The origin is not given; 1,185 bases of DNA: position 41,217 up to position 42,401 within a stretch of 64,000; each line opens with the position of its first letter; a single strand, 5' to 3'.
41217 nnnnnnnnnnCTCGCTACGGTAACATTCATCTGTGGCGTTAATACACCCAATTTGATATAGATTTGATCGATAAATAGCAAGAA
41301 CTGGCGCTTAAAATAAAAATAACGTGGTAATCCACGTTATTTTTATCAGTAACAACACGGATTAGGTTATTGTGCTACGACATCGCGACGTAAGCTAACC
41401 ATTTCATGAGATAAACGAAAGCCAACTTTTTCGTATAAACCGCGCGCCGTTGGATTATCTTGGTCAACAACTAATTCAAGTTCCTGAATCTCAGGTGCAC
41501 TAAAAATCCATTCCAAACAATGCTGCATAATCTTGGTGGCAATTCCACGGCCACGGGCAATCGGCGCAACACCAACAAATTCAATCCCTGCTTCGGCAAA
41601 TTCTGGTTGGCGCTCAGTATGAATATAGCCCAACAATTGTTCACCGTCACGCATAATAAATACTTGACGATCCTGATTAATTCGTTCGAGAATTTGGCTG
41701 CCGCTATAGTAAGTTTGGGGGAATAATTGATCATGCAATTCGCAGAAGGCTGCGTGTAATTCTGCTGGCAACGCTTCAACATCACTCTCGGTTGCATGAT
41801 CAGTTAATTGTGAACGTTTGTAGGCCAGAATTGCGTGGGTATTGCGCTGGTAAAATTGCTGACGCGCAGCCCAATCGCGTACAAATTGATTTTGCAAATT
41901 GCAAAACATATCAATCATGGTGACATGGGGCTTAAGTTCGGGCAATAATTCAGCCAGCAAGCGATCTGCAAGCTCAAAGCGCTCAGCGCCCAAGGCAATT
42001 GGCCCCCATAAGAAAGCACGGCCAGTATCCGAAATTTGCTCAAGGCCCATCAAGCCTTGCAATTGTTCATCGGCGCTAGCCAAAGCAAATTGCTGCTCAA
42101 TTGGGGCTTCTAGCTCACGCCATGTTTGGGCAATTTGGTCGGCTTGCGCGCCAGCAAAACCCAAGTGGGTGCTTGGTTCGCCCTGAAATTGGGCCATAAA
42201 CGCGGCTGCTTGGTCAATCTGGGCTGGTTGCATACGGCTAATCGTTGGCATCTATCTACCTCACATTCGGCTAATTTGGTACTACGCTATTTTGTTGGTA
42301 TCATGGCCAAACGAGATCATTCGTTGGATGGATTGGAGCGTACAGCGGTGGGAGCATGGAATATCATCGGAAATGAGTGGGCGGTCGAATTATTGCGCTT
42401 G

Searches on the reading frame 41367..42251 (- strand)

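Call 56: search_protein_families(library=pfam, proteins=[window:41367-42251:-], max_evalue=0.00001)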
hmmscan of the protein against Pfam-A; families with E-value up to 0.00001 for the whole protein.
window:41367-42251:- (294 aa): 5 families
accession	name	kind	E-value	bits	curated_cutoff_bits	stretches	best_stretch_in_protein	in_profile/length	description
PF00583.31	Acetyltransf_1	-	7.4e-18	65.4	20.7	1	169-278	4-116/116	Acetyltransferase (GNAT) family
PF13673.13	Acetyltransf_10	-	1.6e-13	51.1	23.6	1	177-282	13-111/128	Acetyltransferase (GNAT) domain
PF13508.13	Acetyltransf_7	-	2.7e-13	50.5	27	1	194-279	2-83/84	Acetyltransferase (GNAT) domain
PF13302.13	Acetyltransf_3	-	4.1e-11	44.2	25.4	1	195-279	52-138/138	Acetyltransferase (GNAT) domain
PF13527.13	Acetyltransf_9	-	1.9e-06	28.4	25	0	164-249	8-101/127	Acetyltransferase (GNAT) domain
